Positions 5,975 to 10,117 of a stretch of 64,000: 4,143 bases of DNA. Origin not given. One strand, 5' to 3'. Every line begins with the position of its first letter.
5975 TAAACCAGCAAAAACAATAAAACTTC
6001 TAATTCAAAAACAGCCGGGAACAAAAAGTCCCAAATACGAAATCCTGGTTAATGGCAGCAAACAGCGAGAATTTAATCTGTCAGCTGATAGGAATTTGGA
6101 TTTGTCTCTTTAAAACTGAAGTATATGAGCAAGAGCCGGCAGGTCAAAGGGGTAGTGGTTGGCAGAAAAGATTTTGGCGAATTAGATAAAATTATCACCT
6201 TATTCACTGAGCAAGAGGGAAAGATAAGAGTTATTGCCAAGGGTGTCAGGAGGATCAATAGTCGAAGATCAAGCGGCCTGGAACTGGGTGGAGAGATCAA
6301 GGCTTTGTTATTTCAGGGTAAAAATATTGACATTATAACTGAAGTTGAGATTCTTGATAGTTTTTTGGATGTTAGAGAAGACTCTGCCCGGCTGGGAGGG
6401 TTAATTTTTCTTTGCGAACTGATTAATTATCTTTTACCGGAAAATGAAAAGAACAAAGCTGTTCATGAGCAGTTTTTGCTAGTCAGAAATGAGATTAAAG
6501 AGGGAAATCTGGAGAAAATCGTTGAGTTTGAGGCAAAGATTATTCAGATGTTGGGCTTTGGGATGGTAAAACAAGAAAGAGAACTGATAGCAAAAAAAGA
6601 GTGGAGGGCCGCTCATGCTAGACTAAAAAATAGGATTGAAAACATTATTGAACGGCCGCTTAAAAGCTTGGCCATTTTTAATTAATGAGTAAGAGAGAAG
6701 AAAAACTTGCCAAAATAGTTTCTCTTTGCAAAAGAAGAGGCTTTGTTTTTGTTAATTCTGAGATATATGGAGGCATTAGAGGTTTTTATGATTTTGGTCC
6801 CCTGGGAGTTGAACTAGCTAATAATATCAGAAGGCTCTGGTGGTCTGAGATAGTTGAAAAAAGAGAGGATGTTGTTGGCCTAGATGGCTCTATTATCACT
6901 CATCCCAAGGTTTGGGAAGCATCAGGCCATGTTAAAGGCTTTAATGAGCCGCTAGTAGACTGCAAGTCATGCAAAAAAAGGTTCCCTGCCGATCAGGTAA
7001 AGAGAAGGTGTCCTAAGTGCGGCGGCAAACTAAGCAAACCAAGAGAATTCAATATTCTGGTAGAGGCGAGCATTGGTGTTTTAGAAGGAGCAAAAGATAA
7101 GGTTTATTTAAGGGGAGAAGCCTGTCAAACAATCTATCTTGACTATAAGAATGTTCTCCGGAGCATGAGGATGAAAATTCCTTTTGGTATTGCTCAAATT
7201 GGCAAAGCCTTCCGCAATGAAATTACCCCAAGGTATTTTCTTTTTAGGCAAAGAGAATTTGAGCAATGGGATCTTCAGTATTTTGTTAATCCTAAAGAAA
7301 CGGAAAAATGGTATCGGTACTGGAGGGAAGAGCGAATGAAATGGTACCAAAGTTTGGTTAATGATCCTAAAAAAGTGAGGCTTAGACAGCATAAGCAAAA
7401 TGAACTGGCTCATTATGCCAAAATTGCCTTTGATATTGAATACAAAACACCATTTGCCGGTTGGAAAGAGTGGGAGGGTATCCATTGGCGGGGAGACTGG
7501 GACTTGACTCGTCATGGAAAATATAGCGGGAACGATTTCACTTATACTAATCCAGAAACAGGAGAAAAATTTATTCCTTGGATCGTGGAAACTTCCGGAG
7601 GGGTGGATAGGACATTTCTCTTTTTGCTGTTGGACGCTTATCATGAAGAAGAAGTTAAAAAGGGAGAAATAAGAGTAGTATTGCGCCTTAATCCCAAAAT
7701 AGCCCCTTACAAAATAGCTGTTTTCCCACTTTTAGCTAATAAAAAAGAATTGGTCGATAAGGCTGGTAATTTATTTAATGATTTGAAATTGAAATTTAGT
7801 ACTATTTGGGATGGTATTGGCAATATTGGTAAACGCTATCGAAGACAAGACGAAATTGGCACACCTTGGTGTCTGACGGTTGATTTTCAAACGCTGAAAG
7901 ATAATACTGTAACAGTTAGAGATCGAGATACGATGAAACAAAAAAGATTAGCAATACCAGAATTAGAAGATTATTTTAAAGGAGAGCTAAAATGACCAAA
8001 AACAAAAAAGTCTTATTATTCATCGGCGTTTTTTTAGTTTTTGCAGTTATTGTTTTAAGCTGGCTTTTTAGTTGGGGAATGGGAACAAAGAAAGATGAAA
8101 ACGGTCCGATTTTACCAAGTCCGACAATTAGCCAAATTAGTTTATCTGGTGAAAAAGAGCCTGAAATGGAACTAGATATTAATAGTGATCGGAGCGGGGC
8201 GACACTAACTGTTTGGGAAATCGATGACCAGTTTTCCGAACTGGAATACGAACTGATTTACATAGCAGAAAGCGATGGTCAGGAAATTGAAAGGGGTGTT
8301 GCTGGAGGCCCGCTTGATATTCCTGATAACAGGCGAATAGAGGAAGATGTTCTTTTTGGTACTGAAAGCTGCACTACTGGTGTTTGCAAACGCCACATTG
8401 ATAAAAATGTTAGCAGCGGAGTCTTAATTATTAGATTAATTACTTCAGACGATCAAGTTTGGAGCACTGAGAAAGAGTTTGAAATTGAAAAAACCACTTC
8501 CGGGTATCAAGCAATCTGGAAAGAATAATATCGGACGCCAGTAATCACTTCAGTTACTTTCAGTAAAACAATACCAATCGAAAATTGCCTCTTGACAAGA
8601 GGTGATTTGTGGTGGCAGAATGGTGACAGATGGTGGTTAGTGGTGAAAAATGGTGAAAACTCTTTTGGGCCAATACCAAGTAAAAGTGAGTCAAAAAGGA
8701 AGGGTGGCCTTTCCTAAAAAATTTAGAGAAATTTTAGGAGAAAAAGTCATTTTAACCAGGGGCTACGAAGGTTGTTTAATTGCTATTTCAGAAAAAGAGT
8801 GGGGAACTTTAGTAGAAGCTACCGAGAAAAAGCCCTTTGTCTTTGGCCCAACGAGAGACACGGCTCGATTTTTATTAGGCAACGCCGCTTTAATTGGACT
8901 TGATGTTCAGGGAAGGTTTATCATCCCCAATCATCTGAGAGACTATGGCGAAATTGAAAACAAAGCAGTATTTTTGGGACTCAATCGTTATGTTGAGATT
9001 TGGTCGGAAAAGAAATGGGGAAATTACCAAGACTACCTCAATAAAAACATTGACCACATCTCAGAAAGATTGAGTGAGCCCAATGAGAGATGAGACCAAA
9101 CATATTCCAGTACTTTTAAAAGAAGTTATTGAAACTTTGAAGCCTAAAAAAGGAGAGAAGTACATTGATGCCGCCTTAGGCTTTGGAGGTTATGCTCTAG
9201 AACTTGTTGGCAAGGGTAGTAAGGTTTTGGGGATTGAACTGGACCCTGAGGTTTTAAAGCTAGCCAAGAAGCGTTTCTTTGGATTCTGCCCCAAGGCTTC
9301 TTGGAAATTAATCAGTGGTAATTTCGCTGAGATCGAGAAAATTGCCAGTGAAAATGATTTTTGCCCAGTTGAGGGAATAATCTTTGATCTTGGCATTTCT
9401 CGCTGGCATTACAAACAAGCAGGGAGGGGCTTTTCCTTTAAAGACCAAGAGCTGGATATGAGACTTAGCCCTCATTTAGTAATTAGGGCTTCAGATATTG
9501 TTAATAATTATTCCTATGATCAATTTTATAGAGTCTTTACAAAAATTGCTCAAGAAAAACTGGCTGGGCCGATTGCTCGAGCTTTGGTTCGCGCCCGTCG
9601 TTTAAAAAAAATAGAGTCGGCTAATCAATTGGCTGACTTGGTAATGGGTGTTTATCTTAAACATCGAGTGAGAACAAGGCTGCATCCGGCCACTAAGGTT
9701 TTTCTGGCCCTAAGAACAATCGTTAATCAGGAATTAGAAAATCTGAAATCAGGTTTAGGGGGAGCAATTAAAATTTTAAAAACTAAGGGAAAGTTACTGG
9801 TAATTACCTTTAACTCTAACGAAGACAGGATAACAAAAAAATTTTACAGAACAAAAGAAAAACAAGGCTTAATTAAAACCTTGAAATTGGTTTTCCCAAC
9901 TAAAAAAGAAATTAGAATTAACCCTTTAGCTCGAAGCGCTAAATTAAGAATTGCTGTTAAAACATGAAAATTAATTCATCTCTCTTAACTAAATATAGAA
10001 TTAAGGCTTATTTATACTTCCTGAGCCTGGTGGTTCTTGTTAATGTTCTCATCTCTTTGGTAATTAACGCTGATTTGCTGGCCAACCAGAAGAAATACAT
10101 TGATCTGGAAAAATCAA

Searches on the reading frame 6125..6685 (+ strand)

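Call 38: search_protein_families(library=pfam, proteins=[window:6125-6685:+], max_evalue=0.0001)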
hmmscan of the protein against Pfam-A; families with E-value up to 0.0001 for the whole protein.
window:6125-6685:+ (186 aa): 2 families
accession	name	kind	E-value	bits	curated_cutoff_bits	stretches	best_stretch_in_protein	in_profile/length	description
PF11967.14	RecO_N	-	1.3e-18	67.2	27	1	6-80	5-80/80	Recombination protein O N terminal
PF02565.21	RecO_C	-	3e-07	30.7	22.1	1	84-147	1-66/157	Recombination protein O C terminal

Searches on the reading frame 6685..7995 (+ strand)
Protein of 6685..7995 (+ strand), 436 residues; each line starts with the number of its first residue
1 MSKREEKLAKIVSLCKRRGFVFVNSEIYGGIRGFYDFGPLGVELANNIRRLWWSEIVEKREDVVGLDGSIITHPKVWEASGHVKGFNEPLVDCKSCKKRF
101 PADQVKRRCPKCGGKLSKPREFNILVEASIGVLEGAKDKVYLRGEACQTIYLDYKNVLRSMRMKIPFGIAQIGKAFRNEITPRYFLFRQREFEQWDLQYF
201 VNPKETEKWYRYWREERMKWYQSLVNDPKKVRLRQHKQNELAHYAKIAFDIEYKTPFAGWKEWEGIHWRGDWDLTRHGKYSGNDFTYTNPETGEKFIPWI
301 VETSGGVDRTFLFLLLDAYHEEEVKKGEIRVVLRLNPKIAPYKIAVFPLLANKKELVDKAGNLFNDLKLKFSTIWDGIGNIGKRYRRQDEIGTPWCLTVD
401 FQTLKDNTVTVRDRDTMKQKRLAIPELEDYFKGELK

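Call 38: search_protein_families(library=pfam, proteins=[window:6685-7995:+], max_evalue=0.0001)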
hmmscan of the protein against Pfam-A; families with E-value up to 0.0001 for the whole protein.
window:6685-7995:+ (436 aa): 2 families
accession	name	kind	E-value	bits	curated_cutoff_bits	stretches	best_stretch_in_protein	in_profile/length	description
PF03129.25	HGTP_anticodon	-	9.3e-18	64.6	21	1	343-432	1-92/94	Anticodon binding domain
PF00587.30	tRNA-synt_2b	-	9.7e-12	45.7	29.3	1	137-256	8-123/179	tRNA synthetase class II core domain (G, H, P, S and T)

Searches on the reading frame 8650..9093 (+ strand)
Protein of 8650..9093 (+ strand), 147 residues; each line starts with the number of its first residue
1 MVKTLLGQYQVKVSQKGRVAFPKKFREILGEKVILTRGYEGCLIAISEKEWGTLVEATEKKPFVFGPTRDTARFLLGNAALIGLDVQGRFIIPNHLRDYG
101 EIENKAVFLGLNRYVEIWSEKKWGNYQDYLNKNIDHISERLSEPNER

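Call 38: search_protein_families(library=pfam, proteins=[window:8650-9093:+], max_evalue=0.0001)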
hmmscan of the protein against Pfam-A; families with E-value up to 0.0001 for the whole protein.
window:8650-9093:+ (147 aa): 1 family
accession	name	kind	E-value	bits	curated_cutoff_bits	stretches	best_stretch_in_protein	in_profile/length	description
PF02381.23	MraZ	-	1.6e-23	82.9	23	2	75-140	1-67/72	MraZ protein, putative antitoxin-like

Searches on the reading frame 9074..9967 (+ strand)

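Call 38: search_protein_families(library=pfam, proteins=[window:9074-9967:+], max_evalue=0.0001)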
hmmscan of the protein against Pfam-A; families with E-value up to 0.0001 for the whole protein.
window:9074-9967:+ (297 aa): 1 family
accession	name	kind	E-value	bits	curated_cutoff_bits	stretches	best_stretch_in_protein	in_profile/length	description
PF01795.25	Methyltransf_5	-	7.1e-76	256.1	27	1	8-296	2-308/309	MraW methylase family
